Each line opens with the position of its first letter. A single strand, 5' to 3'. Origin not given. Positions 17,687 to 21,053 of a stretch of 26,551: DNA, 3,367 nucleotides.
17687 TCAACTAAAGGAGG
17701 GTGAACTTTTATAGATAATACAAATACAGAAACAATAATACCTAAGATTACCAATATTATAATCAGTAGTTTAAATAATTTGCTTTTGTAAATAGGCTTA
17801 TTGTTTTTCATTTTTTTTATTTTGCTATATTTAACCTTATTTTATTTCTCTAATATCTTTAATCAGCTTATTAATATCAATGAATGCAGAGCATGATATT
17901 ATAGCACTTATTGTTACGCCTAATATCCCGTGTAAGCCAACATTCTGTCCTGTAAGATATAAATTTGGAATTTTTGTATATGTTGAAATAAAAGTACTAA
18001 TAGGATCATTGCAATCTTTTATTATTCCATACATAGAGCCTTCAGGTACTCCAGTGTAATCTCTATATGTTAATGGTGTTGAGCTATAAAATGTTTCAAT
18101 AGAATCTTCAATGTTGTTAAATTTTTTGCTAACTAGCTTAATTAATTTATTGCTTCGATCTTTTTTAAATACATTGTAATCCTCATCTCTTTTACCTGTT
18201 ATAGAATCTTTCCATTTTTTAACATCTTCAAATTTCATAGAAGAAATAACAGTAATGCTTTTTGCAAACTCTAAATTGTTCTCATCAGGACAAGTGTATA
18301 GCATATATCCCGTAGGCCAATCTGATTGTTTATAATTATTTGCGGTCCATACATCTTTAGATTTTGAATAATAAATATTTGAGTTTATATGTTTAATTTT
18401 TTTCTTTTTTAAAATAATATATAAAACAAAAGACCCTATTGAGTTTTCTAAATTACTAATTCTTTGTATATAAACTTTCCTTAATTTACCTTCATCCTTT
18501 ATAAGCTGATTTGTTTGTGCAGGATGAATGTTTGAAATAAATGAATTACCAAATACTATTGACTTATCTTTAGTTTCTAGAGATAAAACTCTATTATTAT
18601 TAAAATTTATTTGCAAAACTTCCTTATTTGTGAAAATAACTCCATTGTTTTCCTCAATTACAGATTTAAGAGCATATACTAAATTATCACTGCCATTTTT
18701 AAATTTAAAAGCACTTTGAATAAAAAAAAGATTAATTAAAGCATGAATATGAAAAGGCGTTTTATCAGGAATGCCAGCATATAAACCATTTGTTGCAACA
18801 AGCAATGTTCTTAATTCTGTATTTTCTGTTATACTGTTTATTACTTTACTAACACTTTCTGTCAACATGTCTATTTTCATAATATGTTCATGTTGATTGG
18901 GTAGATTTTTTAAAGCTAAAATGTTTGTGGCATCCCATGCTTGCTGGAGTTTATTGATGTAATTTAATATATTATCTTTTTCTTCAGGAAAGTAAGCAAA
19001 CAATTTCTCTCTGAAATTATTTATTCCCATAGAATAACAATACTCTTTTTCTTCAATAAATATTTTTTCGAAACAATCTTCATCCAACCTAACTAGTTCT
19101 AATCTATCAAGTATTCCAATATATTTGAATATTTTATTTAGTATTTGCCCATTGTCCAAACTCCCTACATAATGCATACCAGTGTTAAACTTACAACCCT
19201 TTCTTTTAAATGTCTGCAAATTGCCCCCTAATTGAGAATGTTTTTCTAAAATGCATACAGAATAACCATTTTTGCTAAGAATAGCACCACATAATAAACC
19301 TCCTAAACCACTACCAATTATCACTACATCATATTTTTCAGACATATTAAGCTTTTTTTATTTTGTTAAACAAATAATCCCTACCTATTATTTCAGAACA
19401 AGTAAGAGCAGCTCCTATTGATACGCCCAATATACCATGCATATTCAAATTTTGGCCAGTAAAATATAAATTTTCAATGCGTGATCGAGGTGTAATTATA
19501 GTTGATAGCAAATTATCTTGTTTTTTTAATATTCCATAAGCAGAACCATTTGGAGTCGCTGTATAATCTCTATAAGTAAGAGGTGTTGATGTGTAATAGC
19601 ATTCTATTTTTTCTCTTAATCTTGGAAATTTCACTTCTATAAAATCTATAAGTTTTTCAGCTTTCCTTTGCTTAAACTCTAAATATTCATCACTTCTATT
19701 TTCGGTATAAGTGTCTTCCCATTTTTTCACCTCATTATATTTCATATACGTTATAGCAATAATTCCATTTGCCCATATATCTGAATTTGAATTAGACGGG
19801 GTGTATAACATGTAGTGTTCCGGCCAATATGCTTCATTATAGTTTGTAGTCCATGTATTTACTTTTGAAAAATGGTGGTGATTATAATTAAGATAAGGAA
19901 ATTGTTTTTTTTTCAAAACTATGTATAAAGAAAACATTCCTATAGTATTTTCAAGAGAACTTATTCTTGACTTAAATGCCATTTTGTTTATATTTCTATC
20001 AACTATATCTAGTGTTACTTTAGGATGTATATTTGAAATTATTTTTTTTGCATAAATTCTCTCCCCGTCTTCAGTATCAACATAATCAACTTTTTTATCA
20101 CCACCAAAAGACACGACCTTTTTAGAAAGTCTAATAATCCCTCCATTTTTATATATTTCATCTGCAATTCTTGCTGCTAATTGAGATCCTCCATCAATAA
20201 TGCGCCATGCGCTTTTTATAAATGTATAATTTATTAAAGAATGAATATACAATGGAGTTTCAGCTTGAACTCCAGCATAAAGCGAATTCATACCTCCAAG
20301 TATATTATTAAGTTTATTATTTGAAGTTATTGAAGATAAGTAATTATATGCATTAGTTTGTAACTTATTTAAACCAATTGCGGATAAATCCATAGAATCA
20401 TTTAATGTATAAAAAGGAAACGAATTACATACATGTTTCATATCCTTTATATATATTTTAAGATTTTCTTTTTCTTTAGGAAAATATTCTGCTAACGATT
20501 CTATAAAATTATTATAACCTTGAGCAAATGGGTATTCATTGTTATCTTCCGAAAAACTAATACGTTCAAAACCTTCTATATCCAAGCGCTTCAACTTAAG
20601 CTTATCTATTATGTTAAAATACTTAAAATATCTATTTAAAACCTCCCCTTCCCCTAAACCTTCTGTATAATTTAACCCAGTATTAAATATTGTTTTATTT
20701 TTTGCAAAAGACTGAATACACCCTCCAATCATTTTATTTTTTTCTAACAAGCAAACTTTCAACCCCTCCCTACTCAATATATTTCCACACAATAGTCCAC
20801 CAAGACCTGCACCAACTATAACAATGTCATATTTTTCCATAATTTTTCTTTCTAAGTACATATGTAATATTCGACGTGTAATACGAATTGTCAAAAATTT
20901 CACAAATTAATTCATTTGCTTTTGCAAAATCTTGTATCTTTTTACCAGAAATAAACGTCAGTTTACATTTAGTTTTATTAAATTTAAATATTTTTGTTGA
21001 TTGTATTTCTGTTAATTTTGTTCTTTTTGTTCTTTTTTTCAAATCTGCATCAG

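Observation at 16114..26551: Leftward operon of seven or more genes resembling an aryl-polyene/flexirubin-type lipid-anchoring and export module, in an unusual fused form and without the polyketide core in view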

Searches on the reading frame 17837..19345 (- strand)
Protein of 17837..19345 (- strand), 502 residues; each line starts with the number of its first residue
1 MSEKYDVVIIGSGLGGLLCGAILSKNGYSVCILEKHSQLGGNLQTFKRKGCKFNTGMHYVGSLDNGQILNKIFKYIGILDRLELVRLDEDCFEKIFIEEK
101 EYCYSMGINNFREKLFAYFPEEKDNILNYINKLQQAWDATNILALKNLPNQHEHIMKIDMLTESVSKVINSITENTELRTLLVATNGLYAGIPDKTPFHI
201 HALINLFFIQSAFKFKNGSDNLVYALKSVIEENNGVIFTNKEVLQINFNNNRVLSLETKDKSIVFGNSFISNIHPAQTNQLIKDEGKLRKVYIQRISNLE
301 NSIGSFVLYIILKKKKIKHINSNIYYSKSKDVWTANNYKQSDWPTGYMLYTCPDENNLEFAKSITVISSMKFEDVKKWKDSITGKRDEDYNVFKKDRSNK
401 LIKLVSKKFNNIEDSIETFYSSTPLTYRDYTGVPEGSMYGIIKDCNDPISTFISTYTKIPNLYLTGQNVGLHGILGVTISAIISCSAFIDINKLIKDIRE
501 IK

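Call 5: search_protein_families(library=pfam, proteins=[window:17837-19345:-], max_evalue=0.01)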
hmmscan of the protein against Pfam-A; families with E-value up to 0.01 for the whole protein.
window:17837-19345:- (502 aa): 10 families
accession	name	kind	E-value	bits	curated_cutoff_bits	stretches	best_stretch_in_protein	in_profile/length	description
PF13450.12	NAD_binding_8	-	5.6e-16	59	21.9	1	9-75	1-67/68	NAD(P)-binding Rossmann-like domain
PF01593.30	Amino_oxidase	-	5.9e-15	55.9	19.8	1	14-334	1-319/443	Flavin containing amine oxidoreductase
PF00890.30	FAD_binding_2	-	5.2e-07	29.6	20.4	1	6-43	1-38/414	FAD binding domain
PF01494.25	FAD_binding_3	-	3.4e-06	27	22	1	4-38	1-35/349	FAD binding domain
PF01266.30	DAO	-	3.6e-06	27.2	27.9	1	6-41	1-37/353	FAD dependent oxidoreductase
PF03486.20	HI0933_like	-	1.2e-05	25.4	50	1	6-44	2-40/244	HI0933-like protein Rossmann domain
PF12831.13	FAD_oxidored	-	4.7e-05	23.3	27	1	6-43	1-38/416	FAD dependent oxidoreductase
PF01946.23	Thi4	-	8.4e-05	22.3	26.2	1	5-42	18-56/235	Thi4 family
PF13738.12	Pyr_redox_3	-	0.0027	17.5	30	0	8-49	1-42/305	Pyridine nucleotide-disulphide oxidoreductase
PF07992.20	Pyr_redox_2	-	0.0036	17.2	26.1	0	5-39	1-31/291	Pyridine nucleotide-disulphide oxidoreductase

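Call 6: search_protein_families(library=ncbifam, proteins=[window:17837-19345:-], max_evalue=0.01)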
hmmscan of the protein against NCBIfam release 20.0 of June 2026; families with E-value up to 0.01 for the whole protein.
window:17837-19345:- (502 aa): 73 families (the best 25 are shown)
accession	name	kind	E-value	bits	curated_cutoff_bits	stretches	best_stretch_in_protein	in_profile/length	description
TIGR02733.1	desat_CrtD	equivalog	4e-39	134.6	549.7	1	6-487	3-487/492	C-3',4' desaturase CrtD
NF058655.1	CrtID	equivalog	1.8e-22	79.8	640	1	7-352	1-350/478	bifunctional phytoene desaturase/3,4-desaturase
TIGR02734.1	crtI_fam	subfamily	2.7e-22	79.1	238.1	1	7-466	1-465/504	phytoene desaturase family protein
TIGR02730.1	carot_isom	equivalog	4.2e-20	72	586.9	2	5-150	1-146/493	carotenoid isomerase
NF045637.1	carotdesatCrtDProt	equivalog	3e-15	55.7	580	2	7-57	1-51/485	1-hydroxycarotenoid 3,4-desaturase CrtD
NF005560.0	PRK07233.1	equivalog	5.5e-14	51.8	252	2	6-84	2-78/435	hypothetical protein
NF042421.1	hydcarot_desat_CrtD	equivalog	6.5e-14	51.3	500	1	7-477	4-471/487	1-hydroxycarotenoid 3,4-desaturase CrtD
NF045689.1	BCarotKetCrtO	equivalog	1.8e-12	46.6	1000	1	3-45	2-44/563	beta-carotene ketolase CrtO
NF005548.0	PRK07208.1-4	equivalog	5.1e-09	35.2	389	1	4-59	3-58/488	hypothetical protein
NF005243.0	PRK06753.1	equivalog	3e-08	32.9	365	1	7-170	3-159/374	hypothetical protein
NF005545.0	PRK07208.1-1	equivalog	1.2e-07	30.5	451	1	1-63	4-67/504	hypothetical protein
TIGR00031.1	UDP-GALP_mutase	equivalog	2.5e-07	30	303.75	1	4-164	1-146/378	UDP-galactopyranose mutase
TIGR03467.1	HpnE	equivalog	8.5e-07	28.6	283.05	1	7-59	1-55/430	hydroxysqualene dehydroxylase HpnE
TIGR00562.1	proto_IX_ox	equivalog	9.9e-07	27.7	97.85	1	4-66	2-66/470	protoporphyrinogen oxidase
TIGR02731.1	phytoene_desat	equivalog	4.2e-06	25.7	569.4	1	7-83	2-77/453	15-cis-phytoene desaturase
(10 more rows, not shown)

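Call 44: search_solved_structures(query=window:17837-19345:-, max_evalue=0.001)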
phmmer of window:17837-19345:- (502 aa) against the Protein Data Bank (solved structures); distinct sequences matched with E-value up to 0.001: 45.
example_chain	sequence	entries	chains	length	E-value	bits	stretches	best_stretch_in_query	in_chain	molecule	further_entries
3nrn_A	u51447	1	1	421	4.1e-15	58.6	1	7-77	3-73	uncharacterized protein PF1083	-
4rep_A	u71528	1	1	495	1.1e-09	40.7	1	7-470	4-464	Gamma-carotene desaturase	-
3ka7_A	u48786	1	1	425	2.5e-08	36.2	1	7-60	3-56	Oxidoreductase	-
2bk4_A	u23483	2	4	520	1e-05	27.6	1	1-77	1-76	AMINE OXIDASE [FLAVIN-CONTAINING] B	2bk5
2c75_A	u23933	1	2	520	1.1e-05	27.6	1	1-77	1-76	AMINE OXIDASE (FLAVIN-CONTAINING) B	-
1gos_A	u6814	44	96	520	1.1e-05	27.6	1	1-77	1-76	MONOAMINE OXIDASE | AMINE OXIDASE [FLAVIN-CONTAINING] B | AMINE OXIDASE (FLAVIN-CONTAINING) B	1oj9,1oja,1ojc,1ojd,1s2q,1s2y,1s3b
2c72_A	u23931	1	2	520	1.1e-05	27.5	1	1-77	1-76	AMINE OXIDASE (FLAVIN-CONTAINING) B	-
2xfo_A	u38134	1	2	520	1.1e-05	27.5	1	1-77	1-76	Amine oxidase [flavin-containing] B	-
2c73_A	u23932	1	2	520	1.1e-05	27.5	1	1-77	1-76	AMINE OXIDASE (FLAVIN-CONTAINING) B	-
2c76_A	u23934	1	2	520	1.1e-05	27.5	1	1-77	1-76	AMINE OXIDASE (FLAVIN-CONTAINING) B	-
1i8t_A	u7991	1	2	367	3.2e-05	26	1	5-130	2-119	UDP-GALACTOPYRANOSE MUTASE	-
2bxr_A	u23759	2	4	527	3.7e-05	25.8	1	4-78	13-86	AMINE OXIDASE [FLAVIN-CONTAINING] A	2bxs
2xfu_A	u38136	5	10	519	3.8e-05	25.7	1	2-77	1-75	Amine oxidase [flavin-containing] B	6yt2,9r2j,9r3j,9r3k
3zyx_A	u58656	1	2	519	3.9e-05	25.7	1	2-77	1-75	AMINE OXIDASE [FLAVIN-CONTAINING] B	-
2z5x_A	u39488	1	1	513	4.8e-05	25.4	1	5-78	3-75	Amine oxidase [flavin-containing] A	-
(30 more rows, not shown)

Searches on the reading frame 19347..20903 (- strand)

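Call 5: search_protein_families(library=pfam, proteins=[window:19347-20903:-], max_evalue=0.01)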
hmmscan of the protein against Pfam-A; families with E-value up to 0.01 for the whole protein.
window:19347-20903:- (518 aa): 13 families
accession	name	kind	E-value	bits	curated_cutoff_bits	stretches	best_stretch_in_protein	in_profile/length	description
PF13450.12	NAD_binding_8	-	7.6e-13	49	21.9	1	29-96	1-68/68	NAD(P)-binding Rossmann-like domain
PF01593.30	Amino_oxidase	-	6.1e-11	42.7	19.8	1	34-298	1-260/443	Flavin containing amine oxidoreductase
PF01946.23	Thi4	-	3.4e-07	30.2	26.2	1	12-63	4-57/235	Thi4 family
PF01266.30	DAO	-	1.4e-06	28.6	27.9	1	26-61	1-37/353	FAD dependent oxidoreductase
PF07992.20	Pyr_redox_2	-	6.7e-06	26.2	26.1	1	25-65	1-43/291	Pyridine nucleotide-disulphide oxidoreductase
PF12831.13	FAD_oxidored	-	1.8e-05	24.7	27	1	26-63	1-38/416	FAD dependent oxidoreductase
PF00890.30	FAD_binding_2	-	1.8e-05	24.5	20.4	1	26-63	1-38/414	FAD binding domain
PF03486.20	HI0933_like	-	2.9e-05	24.1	50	1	26-61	2-37/244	HI0933-like protein Rossmann domain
PF01494.25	FAD_binding_3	-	2.9e-05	23.9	22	1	25-56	2-33/349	FAD binding domain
PF13738.12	Pyr_redox_3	-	0.00097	18.9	30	1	28-76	1-49/305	Pyridine nucleotide-disulphide oxidoreductase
PF05834.18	Lycopene_cycl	-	0.0024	17.5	23.4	0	26-56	1-33/380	Lycopene cyclase protein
PF00996.24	GDI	-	0.0035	16.4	23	1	23-67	3-47/436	GDP dissociation inhibitor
PF00070.33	Pyr_redox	-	0.0054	17.7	22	0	27-60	2-35/82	Pyridine nucleotide-disulphide oxidoreductase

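Call 6: search_protein_families(library=ncbifam, proteins=[window:19347-20903:-], max_evalue=0.01)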
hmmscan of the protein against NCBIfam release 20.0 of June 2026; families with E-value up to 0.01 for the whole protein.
window:19347-20903:- (518 aa): 71 families (the best 25 are shown)
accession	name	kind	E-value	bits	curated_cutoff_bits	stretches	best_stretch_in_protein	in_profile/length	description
TIGR02733.1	desat_CrtD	equivalog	1.8e-33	116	549.7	2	232-506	224-489/492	C-3',4' desaturase CrtD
TIGR02730.1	carot_isom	equivalog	5.6e-26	91.4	586.9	2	238-504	227-486/493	carotenoid isomerase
TIGR02734.1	crtI_fam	subfamily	6.1e-19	68.1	238.1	1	27-483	1-465/504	phytoene desaturase family protein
NF058655.1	CrtID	equivalog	1e-16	60.9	640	1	27-485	1-460/478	bifunctional phytoene desaturase/3,4-desaturase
NF045637.1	carotdesatCrtDProt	equivalog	4e-11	42.1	580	2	27-76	1-50/485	1-hydroxycarotenoid 3,4-desaturase CrtD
NF005560.0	PRK07233.1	equivalog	7.2e-11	41.6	252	1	26-70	2-46/435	hypothetical protein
TIGR00292.1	TIGR00292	equivalog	6.7e-09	35.3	148.3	1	7-63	3-60/254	sulfide-dependent adenosine diphosphate thiazole synthase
NF042421.1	hydcarot_desat_CrtD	equivalog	3e-08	32.6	500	1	27-171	4-143/487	1-hydroxycarotenoid 3,4-desaturase CrtD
NF004945.0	PRK06292.2-3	equivalog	4.7e-08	32.4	494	1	22-64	1-43/457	dihydrolipoyl dehydrogenase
NF045689.1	BCarotKetCrtO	equivalog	1.1e-07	30.8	1000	1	22-63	1-42/563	beta-carotene ketolase CrtO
TIGR00031.1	UDP-GALP_mutase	equivalog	2.1e-06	27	303.75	1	24-63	1-40/378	UDP-galactopyranose mutase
NF004991.0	PRK06370.1-3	subfamily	2.5e-06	26.3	620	1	22-64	33-75/509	FAD-containing oxidoreductase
TIGR03467.1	HpnE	equivalog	4.6e-06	26.2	283.05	1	27-71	1-45/430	hydroxysqualene dehydroxylase HpnE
NF033460.1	glycerol3P_ox_II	equivalog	5.8e-06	25.7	460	1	24-82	1-57/361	type 2 glycerol-3-phosphate oxidase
NF005547.0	PRK07208.1-3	equivalog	1.3e-05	24.2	380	0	23-64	3-44/465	hypothetical protein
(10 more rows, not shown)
